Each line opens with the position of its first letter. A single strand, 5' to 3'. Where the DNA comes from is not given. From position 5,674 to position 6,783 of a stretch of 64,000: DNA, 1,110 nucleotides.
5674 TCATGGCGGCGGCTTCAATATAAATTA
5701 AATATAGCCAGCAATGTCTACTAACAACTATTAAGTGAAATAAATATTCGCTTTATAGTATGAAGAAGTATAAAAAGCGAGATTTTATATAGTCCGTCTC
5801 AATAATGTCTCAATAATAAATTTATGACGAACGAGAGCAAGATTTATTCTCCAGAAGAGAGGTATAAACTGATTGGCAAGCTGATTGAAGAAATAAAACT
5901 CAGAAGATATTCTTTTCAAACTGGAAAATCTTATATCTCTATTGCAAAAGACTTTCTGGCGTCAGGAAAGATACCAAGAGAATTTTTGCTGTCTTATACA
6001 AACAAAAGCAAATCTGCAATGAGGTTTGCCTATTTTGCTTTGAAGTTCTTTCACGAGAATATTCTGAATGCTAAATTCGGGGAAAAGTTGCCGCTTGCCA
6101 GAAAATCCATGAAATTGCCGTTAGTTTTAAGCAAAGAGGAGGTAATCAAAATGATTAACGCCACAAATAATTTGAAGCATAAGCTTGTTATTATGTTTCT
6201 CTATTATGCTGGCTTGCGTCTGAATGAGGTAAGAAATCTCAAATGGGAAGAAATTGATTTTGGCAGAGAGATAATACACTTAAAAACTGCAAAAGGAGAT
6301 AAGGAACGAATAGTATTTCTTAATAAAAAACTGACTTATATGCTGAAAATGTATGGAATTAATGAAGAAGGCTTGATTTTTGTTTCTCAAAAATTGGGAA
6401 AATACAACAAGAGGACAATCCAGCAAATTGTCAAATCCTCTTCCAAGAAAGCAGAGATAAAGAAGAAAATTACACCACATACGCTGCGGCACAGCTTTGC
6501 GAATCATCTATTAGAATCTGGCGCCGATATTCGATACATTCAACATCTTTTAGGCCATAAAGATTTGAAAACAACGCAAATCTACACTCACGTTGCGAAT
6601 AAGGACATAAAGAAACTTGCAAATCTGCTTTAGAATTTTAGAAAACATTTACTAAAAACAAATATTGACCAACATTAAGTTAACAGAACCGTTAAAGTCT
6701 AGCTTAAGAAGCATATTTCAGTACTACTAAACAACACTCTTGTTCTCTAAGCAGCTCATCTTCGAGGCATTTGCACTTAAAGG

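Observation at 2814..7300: Accessory-looking patch between alaS and rpl10e/tRNA-Cys carrying mobile-element hallmarks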

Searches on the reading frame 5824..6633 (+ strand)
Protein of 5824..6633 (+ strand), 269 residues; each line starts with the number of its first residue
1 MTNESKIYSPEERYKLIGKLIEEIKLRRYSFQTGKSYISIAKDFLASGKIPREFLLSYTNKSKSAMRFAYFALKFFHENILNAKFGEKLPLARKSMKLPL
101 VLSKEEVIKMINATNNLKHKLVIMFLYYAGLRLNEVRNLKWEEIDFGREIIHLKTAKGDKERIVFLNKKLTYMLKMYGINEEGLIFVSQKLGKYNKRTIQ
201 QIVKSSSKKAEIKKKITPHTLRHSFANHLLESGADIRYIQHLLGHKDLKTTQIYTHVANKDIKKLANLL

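Call 9: search_protein_families(library=pfam, max_evalue=0.1, proteins=[window:5824-6633:+])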
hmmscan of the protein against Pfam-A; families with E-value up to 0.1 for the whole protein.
window:5824-6633:+ (269 aa): 2 families
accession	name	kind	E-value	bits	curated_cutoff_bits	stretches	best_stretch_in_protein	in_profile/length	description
PF00589.27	Phage_integrase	-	6.5e-43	146.9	27.1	1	102-259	3-170/172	Phage integrase family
PF13495.12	Phage_int_SAM_4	-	0.098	13.5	27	0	17-49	2-34/85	Phage integrase, N-terminal SAM-like domain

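Call 10: search_protein_families(library=ncbifam, max_evalue=0.1, proteins=[window:5824-6633:+])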
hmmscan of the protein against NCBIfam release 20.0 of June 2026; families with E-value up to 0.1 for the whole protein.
window:5824-6633:+ (269 aa): 15 families
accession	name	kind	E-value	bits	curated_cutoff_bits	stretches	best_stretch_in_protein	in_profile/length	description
NF040815.2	recomb_XerA_Arch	equivalog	7.1e-58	196.2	220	1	21-264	4-261/263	site-specific tyrosine recombinase/integron integrase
TIGR02249.1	integrase_gron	subfamily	7e-52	176.7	265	2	195-263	238-306/315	integron integrase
TIGR02225.1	recomb_XerD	equivalog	3.4e-47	161.2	329.6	1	70-266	67-283/290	site-specific tyrosine recombinase XerD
NF001399.0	PRK00283.1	subfamily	3.8e-46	157.7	279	1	61-266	75-292/300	tyrosine recombinase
TIGR02224.1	recomb_XerC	equivalog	4.3e-45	154.3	335.15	1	75-264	80-284/295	tyrosine recombinase XerC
NF011946.0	PRK15417.1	equivalog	6.2e-33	114.4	435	2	196-259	254-317/337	integron integrase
NF002331.0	PRK01287.1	subfamily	6.9e-33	114.1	371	1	77-265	116-320/365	site-specific tyrosine recombinase XerC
NF003462.0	PRK05084.1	equivalog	2.4e-20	72.6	267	1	122-265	200-352/360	tyrosine recombinase XerS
NF007370.0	PRK09870.1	subfamily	5.2e-15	55.6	221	1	104-256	15-178/200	tyrosine-type DNA invertase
NF007371.0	PRK09871.1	subfamily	3.7e-13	49.4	222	1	118-257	27-174/198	tyrosine-type DNA invertase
NF040693.1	recomb_GmtY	equivalog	3.3e-08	33.2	340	1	216-264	391-439/441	gamma-mobile-trio recombinase GmtY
NF002685.0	PRK02436.1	equivalog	3.8e-07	30.2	178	1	104-252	99-241/245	site-specific tyrosine recombinase XerD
NF041502.1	integrase_1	equivalog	0.00016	20.6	350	1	191-265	295-368/484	site-specific integrase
NF007246.0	PRK09692.1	domain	0.0028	16.3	434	1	110-248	226-366/413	integrase domain-containing protein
NF003658.0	PRK05290.1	equivalog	0.023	13.3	367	1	159-256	167-262/546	hydroxylamine reductase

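Call 33: find_homologous_proteins(query=window:5824-6633:+, max_evalue=1e-10)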
Query window:5824-6633:+ (269 aa): 7620 proteins with E <= 1e-10 among 8000 candidates; the best 120 are listed.
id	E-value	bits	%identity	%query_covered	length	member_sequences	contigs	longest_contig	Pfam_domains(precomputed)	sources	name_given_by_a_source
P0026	1.7e-167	573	100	100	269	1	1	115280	PF00589.28,PF22823.3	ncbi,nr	ncbi:MAG: tyrosine-type recombinase/integrase [Candidatus Diapherotrites archaeon]|nr:tyrosine-type 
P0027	4.4e-141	487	85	100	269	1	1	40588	PF00589.28,PF22823.3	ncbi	ncbi:MAG: tyrosine-type recombinase/integrase [Candidatus Pacearchaeota archaeon]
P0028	7.1e-141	486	85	100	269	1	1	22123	PF00589.28,PF22823.3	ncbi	ncbi:MAG: tyrosine-type recombinase/integrase [Candidatus Bilamarchaeaceae archaeon]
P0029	1.8e-140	485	82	100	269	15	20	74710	PF13495.13,PF00589.28,PF22823.3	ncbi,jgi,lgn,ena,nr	ncbi:MAG TPA: tyrosine-type recombinase/integrase [Nanoarchaeota archaeon]|nr:MAG: integrase family 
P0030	6.3e-140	483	83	100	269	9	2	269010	PF00589.28,PF22823.3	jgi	-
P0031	1.3e-139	482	82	100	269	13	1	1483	PF00589.28,PF22823.3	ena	-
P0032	2.4e-139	481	83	100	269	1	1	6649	PF00589.28,PF22823.3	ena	-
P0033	3.5e-139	481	83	100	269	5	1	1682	PF00589.28,PF22823.3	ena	-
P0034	8.3e-139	479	84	100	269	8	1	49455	PF13495.13,PF00589.28,PF22823.3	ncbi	-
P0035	5.4e-138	477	83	100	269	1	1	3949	PF00589.28,PF22823.3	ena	-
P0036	5.9e-138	476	81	100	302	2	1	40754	PF13495.13,PF00589.28,PF22823.3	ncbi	-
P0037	1.1e-137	476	84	100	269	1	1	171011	PF00589.28,PF22823.3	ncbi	-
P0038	4.2e-137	474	83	100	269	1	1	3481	PF00589.28,PF22823.3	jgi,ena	-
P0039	5.1e-137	473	81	100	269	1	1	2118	PF00589.28,PF22823.3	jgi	-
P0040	1.2e-136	472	83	100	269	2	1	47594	PF00589.28,PF22823.3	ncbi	ncbi:MAG: tyrosine-type recombinase/integrase [Candidatus Woesearchaeota archaeon]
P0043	3.2e-136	471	82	100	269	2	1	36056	PF00589.28,PF22823.3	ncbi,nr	ncbi:MAG: tyrosine-type recombinase/integrase [Candidatus Aenigmarchaeota archaeon]|nr:tyrosine-type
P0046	6.6e-136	470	81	100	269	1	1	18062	PF00589.28,PF22823.3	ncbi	-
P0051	2.6e-135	468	80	100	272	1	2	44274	PF00589.28,PF22823.3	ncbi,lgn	-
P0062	3.5e-133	461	78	100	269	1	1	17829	PF13495.13,PF00589.28,PF22823.3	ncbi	-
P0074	2.6e-131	455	78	100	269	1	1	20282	PF13495.13,PF00589.28,PF22823.3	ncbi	-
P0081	2.9e-130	451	82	94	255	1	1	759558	PF00589.28,PF22823.3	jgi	-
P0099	1.4e-127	443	76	98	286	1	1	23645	PF00589.28,PF22823.3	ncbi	-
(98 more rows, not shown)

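Call 34: find_encoding_contigs(protein=P0027, flank=6000, max_places=3)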
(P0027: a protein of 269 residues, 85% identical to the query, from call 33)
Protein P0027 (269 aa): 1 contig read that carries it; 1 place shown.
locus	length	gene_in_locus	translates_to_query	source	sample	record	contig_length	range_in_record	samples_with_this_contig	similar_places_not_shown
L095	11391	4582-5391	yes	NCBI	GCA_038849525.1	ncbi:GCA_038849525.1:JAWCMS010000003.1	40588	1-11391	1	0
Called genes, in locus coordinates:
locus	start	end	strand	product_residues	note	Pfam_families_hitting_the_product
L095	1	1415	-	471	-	PF03602:Cons_hypoth95 (faint), PF01555:N6_N4_Mtase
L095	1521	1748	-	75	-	PF13192:Thioredoxin_3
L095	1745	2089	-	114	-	PF12797:Fer4_2 (weak), PF00037:Fer4 (weak), PF12837:Fer4_6 (weak), PF12838:Fer4_7 (weak)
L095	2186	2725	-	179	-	PF00152:tRNA-synt_2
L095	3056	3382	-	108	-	-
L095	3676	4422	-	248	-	PF01209:Ubie_methyltran, PF03848:TehB (weak), PF13489:Methyltransf_23 (weak), PF13847:Methyltransf_31, PF08241:Methyltransf_11, PF13649:Methyltransf_25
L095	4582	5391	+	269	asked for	PF00589:Phage_integrase, PF22823:MrpR_C_cat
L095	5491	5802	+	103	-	PF00338:Ribosomal_S10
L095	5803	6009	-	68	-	-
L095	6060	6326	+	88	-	PF04010:DUF357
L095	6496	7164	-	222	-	PF13487:HD_5, PF01966:HD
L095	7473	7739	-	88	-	-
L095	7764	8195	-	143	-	PF11554:DUF3232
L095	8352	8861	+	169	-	PF08279:HTH_11 (faint)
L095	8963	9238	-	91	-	PF01866:Diphthamide_syn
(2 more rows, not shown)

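Call 35: find_encoding_contigs(protein=P0028, flank=6000, max_places=3)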
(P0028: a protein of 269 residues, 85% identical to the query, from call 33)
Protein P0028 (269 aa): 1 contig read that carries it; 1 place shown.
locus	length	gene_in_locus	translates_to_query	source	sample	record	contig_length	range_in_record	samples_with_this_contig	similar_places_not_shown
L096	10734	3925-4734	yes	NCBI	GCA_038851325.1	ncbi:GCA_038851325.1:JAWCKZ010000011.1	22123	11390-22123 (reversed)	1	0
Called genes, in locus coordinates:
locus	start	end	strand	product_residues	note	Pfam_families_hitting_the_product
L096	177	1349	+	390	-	PF00890:FAD_binding_2 (weak), PF01134:GIDA (weak), PF01266:DAO (faint), PF07992:Pyr_redox_2 (weak), PF12831:FAD_oxidored, PF01494:FAD_binding_3, PF22578:GGR_cat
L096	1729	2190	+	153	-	-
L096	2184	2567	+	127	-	-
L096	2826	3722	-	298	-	-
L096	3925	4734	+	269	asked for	PF00589:Phage_integrase, PF22823:MrpR_C_cat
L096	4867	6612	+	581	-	-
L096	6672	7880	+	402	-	-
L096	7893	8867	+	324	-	-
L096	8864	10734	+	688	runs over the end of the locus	-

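Call 36: find_encoding_contigs(protein=P0029, flank=6000, max_places=8)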
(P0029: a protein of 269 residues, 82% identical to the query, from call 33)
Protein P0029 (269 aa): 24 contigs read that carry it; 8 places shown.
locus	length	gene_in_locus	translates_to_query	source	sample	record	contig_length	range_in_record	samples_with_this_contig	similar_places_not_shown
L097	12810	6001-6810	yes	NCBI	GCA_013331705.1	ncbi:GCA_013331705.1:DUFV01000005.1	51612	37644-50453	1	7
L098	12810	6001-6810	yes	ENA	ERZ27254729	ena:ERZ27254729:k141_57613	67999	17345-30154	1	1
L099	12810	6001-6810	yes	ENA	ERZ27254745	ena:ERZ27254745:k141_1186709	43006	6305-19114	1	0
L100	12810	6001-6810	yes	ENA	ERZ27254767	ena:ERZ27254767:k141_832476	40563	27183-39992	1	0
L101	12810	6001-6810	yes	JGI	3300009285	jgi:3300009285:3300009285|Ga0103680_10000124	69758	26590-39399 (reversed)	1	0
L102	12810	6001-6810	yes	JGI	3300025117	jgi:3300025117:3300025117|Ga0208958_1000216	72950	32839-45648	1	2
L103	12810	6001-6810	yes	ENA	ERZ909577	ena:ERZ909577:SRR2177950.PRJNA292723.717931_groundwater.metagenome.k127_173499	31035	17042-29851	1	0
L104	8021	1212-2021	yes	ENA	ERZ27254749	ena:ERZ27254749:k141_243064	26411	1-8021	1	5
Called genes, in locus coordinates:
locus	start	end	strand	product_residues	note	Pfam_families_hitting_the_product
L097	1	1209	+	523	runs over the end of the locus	-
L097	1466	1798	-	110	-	PF02452:PemK_toxin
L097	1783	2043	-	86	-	-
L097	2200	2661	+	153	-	-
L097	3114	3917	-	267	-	-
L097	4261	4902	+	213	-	PF00702:Hydrolase, PF13419:HAD_2, PF13242:Hydrolase_like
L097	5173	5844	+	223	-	-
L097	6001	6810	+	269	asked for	PF13495:Phage_int_SAM_4 (faint), PF00589:Phage_integrase, PF22823:MrpR_C_cat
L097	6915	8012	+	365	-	-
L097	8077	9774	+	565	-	PF00437:T2SSE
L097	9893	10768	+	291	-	PF00482:T2SSF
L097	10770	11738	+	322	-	PF00482:T2SSF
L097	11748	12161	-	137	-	-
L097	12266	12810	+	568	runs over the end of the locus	PF00690:Cation_ATPase_N, PF00122:E1-E2_ATPase, PF13246:Cation_ATPase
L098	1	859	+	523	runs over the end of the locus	-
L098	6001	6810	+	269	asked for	PF13495:Phage_int_SAM_4 (faint), PF00589:Phage_integrase, PF22823:MrpR_C_cat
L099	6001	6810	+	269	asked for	PF13495:Phage_int_SAM_4 (faint), PF00589:Phage_integrase, PF22823:MrpR_C_cat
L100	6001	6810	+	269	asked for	PF13495:Phage_int_SAM_4 (faint), PF00589:Phage_integrase, PF22823:MrpR_C_cat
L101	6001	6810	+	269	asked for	PF13495:Phage_int_SAM_4 (faint), PF00589:Phage_integrase, PF22823:MrpR_C_cat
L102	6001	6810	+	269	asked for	PF13495:Phage_int_SAM_4 (faint), PF00589:Phage_integrase, PF22823:MrpR_C_cat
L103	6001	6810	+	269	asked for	PF13495:Phage_int_SAM_4 (faint), PF00589:Phage_integrase, PF22823:MrpR_C_cat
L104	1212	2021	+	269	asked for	PF13495:Phage_int_SAM_4 (faint), PF00589:Phage_integrase, PF22823:MrpR_C_cat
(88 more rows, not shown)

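Call 47: search_protein_families(library=padloc, max_evalue=0.01, proteins=[window:5824-6633:+])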
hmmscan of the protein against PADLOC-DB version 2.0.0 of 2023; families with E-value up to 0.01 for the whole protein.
window:5824-6633:+ (269 aa): 0 families

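Call 57: search_solved_structures(query=window:5824-6633:+, max_evalue=1e-8, show_alignments=2)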
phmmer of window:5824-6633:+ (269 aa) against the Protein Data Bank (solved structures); distinct sequences matched with E-value up to 1e-8: 10.
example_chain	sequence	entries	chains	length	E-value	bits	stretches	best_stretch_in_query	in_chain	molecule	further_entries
4a8e_A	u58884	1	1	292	5.8e-37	130.9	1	66-265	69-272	PROBABLE TYROSINE RECOMBINASE XERC-LIKE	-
5hxy_A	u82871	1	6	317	1.6e-36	129.5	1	52-263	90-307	Tyrosine recombinase XerA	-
2a3v_A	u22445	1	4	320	6.3e-33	117.7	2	194-261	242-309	site-specific recombinase IntI4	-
1a0p_A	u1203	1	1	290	3e-26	95.9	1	78-265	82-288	SITE-SPECIFIC RECOMBINASE XERD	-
5dcf_A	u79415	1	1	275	6.1e-25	91.6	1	111-265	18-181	Tyrosine recombinase XerD,DNA translocase FtsK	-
9i5v_14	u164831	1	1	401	5.6e-18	68.8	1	60-267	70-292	Ribosome-associated translation inhibitor RaiA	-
5jjv_A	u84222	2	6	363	7.9e-13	51.9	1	50-266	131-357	Tyrosine recombinase XerH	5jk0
5vfz_A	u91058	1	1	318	1.6e-11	47.6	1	96-259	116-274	Gp33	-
5dor_A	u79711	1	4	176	3.9e-11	46.4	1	102-261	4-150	Integrase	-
5c6k_A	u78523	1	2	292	7.9e-11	45.4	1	101-261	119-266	Integrase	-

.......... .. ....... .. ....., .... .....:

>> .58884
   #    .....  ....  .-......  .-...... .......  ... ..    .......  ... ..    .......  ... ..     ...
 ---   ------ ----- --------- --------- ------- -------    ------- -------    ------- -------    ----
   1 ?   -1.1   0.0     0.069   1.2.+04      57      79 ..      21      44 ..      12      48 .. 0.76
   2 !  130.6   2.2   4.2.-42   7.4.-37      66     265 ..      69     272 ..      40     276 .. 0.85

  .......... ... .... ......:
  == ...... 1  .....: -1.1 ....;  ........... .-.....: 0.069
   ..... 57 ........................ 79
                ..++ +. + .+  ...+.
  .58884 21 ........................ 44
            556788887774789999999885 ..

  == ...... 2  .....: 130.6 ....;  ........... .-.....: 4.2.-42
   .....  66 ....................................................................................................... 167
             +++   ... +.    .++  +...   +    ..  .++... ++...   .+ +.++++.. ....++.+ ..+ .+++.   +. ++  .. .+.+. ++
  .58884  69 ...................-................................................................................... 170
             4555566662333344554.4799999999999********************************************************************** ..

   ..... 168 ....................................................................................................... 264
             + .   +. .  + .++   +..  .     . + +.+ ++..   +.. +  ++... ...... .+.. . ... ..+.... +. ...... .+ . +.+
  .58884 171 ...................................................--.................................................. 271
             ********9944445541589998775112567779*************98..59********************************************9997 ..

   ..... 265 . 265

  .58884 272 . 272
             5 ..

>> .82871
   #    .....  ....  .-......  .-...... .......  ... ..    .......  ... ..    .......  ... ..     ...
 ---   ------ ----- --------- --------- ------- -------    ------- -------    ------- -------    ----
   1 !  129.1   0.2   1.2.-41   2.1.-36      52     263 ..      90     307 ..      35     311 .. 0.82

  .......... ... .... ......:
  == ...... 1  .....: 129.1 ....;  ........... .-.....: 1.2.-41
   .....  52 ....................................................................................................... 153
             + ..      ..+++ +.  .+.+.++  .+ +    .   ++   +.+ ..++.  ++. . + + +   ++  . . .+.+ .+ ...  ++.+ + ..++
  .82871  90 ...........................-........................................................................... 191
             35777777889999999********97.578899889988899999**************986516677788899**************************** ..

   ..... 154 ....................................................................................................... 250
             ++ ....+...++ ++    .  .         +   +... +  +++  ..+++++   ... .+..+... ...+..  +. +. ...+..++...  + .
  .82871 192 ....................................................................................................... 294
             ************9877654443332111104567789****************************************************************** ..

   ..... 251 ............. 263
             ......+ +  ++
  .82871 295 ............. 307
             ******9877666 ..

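Call 74: find_encoding_contigs(protein=P0037, flank=7000, max_places=1)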
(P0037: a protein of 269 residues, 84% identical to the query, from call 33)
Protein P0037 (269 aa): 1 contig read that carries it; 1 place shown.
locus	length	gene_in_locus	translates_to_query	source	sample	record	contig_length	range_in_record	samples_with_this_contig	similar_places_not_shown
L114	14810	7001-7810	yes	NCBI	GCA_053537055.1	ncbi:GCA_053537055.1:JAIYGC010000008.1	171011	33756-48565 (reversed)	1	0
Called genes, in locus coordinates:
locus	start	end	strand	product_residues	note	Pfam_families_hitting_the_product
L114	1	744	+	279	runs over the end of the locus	PF04542:Sigma70_r2, PF04539:Sigma70_r3 (weak)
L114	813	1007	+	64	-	-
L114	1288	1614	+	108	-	PF01022:HTH_5, PF12840:HTH_20, PF13412:HTH_24 (weak)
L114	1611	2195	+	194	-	PF09851:SHOCT (weak)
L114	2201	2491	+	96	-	PF09851:SHOCT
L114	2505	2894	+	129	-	PF03625:DUF302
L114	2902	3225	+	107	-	PF02635:DsrE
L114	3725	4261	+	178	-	PF01814:Hemerythrin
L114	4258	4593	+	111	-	PF02311:AraC_binding (weak), PF07883:Cupin_2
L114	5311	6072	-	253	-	PF12710:HAD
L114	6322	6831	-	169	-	-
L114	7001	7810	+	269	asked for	PF00589:Phage_integrase, PF22823:MrpR_C_cat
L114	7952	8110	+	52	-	-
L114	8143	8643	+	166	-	PF02915:Rubrerythrin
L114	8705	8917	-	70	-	PF14697:Fer4_21 (faint), PF12797:Fer4_2 (faint), PF00037:Fer4 (weak), PF12837:Fer4_6 (weak), PF13237:Fer4_10 (weak), PF12800:Fer4_4 (faint), PF12838:Fer4_7, PF13187:Fer4_9 (weak)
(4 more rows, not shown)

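Call 75: find_encoding_contigs(protein=P0043, flank=7000, max_places=1)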
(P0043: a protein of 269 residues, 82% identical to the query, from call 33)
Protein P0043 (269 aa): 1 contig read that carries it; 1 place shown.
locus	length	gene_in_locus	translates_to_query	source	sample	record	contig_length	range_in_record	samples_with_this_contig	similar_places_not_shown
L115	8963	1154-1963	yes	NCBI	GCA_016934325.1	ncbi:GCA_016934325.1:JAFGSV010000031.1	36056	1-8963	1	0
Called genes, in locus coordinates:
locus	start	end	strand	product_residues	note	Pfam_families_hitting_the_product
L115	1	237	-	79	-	?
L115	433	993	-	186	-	PF00561:Abhydrolase_1 (faint), PF06821:Ser_hydrolase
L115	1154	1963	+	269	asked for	PF00589:Phage_integrase, PF22823:MrpR_C_cat (weak)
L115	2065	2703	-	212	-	-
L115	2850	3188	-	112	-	-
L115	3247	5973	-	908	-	PF03699:UPF0182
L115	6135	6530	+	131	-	PF00571:CBS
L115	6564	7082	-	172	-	PF01161:PBP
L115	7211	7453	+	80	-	-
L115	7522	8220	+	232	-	PF02586:SRAP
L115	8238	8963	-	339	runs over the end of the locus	-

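Call 77: list_cluster_members(proteins=[P0037, P0030, P0034, P0036, P0046, P0051, P0062, P0074, P0081, P0099])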
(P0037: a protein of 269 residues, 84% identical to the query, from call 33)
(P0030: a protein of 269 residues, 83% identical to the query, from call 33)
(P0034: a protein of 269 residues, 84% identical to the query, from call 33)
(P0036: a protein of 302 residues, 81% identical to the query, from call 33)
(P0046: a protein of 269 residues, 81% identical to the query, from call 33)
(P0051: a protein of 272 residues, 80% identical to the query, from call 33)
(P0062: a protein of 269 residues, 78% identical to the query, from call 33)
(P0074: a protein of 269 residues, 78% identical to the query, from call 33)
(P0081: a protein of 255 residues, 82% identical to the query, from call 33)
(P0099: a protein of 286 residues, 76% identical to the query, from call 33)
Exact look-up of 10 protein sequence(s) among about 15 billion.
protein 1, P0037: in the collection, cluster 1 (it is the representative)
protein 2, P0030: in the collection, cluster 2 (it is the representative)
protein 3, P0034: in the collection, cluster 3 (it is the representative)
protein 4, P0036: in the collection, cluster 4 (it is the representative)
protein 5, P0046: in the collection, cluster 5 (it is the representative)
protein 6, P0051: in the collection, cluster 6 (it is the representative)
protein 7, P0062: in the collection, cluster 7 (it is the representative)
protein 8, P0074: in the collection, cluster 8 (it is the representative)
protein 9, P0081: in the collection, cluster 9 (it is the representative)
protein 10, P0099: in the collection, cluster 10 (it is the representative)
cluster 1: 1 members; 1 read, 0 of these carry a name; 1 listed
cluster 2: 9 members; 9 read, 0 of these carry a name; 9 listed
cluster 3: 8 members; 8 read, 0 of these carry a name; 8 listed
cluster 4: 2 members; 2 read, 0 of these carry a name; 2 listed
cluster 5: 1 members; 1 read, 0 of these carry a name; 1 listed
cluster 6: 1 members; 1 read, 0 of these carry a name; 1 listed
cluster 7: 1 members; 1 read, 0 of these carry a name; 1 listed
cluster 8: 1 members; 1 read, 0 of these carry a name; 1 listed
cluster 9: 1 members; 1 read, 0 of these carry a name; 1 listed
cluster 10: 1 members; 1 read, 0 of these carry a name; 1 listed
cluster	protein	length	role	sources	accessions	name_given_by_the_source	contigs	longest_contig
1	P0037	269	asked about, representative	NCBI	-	-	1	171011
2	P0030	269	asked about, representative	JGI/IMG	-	-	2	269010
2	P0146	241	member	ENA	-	-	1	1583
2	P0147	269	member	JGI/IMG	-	-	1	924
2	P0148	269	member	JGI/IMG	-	-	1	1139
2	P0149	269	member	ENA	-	-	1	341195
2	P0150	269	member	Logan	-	-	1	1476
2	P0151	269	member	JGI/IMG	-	-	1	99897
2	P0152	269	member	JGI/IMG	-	-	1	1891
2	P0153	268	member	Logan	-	-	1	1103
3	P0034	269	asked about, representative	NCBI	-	-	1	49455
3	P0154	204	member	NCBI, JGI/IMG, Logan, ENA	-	-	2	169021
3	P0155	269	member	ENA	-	-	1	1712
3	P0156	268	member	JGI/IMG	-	-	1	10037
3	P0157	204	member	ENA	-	-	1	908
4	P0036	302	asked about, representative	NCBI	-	-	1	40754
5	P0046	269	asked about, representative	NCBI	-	-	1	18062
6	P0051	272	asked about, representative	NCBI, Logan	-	-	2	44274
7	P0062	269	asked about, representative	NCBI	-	-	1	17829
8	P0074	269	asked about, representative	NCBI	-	-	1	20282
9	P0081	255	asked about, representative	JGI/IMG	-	-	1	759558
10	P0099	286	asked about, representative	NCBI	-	-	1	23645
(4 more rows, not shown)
